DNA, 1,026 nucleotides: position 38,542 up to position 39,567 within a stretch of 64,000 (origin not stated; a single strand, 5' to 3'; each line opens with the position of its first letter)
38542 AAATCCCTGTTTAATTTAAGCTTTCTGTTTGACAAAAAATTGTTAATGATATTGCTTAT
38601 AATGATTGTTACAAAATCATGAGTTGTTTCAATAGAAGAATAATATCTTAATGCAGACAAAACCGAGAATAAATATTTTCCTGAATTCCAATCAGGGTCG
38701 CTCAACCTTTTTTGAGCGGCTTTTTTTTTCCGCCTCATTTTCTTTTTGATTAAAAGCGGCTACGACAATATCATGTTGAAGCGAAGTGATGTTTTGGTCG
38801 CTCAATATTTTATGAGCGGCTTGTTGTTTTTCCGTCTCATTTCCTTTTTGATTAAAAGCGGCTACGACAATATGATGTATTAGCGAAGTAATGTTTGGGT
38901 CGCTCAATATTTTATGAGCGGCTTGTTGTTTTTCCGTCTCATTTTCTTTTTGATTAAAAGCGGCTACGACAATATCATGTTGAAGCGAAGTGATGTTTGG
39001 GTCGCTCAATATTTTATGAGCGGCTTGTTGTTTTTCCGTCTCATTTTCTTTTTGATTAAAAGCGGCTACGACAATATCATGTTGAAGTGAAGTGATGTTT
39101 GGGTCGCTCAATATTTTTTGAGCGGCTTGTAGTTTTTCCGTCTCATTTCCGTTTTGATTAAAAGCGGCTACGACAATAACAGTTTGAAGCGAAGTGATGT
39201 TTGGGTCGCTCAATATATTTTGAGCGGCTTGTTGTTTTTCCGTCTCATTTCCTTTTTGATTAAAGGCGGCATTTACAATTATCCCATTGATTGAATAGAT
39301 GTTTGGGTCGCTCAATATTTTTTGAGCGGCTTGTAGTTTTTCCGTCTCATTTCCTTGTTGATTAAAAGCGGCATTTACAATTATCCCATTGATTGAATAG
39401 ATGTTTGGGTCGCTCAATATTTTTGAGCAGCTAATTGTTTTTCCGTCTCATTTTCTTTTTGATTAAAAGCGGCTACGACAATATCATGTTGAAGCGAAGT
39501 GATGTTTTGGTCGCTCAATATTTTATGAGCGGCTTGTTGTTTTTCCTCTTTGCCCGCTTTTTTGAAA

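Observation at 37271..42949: Candidate multi-gene defence/conflict island: NYN-LOTUS nuclease + SIR2-STAND-repeat NTPase + overlapping 2-TM pair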

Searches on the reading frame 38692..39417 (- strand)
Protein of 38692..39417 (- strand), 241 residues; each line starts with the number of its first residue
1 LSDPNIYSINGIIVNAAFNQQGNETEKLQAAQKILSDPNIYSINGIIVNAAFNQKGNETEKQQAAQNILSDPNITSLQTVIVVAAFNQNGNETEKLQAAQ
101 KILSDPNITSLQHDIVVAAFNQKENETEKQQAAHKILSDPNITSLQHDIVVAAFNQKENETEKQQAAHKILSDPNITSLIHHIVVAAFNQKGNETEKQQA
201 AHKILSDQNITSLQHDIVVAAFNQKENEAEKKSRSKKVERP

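Call 3: search_protein_families(library=pfam, proteins=[window:38692-39417:-], max_evalue=0.1)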
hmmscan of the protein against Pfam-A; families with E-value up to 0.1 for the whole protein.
window:38692-39417:- (241 aa): 9 families
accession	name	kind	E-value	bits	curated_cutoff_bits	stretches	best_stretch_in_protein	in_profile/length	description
PF14202.11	TnpW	-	6e-05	23.1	25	0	79-93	9-23/35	Transposon-encoded protein TnpW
PF16455.10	UBD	-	0.0002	21.9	27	0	24-72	52-97/103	Ubiquitin-binding domain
PF21356.2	Vps27_GAT-like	-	0.00023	21.8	27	0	194-220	13-39/71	Vacuolar protein sorting-associated protein 27, GAT-like domain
PF10523.15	BEN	-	0.0013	19.3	23.2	0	166-199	31-63/76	BEN domain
PF10409.15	PTEN_C2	-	0.0034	17.5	27.1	0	105-163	26-84/133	C2 domain of PTEN tumour-suppressor protein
PF15846.10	DUF4720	-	0.0038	17.5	27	0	154-228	12-87/96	Domain of unknown function (DUF4720)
PF13815.11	Dzip-like_N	-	0.0043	17.4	27.9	0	100-137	21-58/118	Iguana/Dzip1-like DAZ-interacting protein N-terminal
PF02373.28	JmjC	-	0.032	15.1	24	0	80-127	52-90/114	JmjC domain, hydroxylase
PF24925.1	DUF7746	-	0.056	14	27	0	171-202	14-46/85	Domain of unknown function (DUF7746)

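Call 4: search_protein_families(library=padloc, proteins=[window:38692-39417:-], max_evalue=0.1)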
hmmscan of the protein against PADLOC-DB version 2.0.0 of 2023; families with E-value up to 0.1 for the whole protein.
window:38692-39417:- (241 aa): 0 families

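Call 83: predict_structure(protein=window:38692-39417:-)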
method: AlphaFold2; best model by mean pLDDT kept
length: 241 residues; sequences in the alignment: 1
mean_pLDDT: 51.5   pTM: 0.41
mean pLDDT of the five models: 51.5, 45.2, 44.3, 43.1, 38.5
residues with pLDDT >= 90: 0; 70-90: 0; 50-70: 143; < 50: 98
segments of 3 or more residues with pLDDT < 50: 1-5, 15-22, 49-55, 83-89, 109-113, 118-123, 149-157, 177-191, 214-234, 238-241
pLDDT, mean of each block of 10 residues (from residue 1): 47 43 54 58 51 48 58 54 47 55 55 50 52 58 50 50 58 52 47 56 57 46 44 46 37
secondary structure, 60 per line:
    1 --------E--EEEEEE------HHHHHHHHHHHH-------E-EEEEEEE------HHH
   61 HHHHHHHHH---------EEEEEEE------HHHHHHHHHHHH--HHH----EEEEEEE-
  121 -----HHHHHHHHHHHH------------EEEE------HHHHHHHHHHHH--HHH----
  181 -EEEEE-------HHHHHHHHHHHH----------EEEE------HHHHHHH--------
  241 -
elements in order: E12-17 H24-35 E45-51 H58-69 E79-85 H92-103 E113-119 H126-137 E150-153 H160-171 E182-186 H194-205 E216-219 H226-232
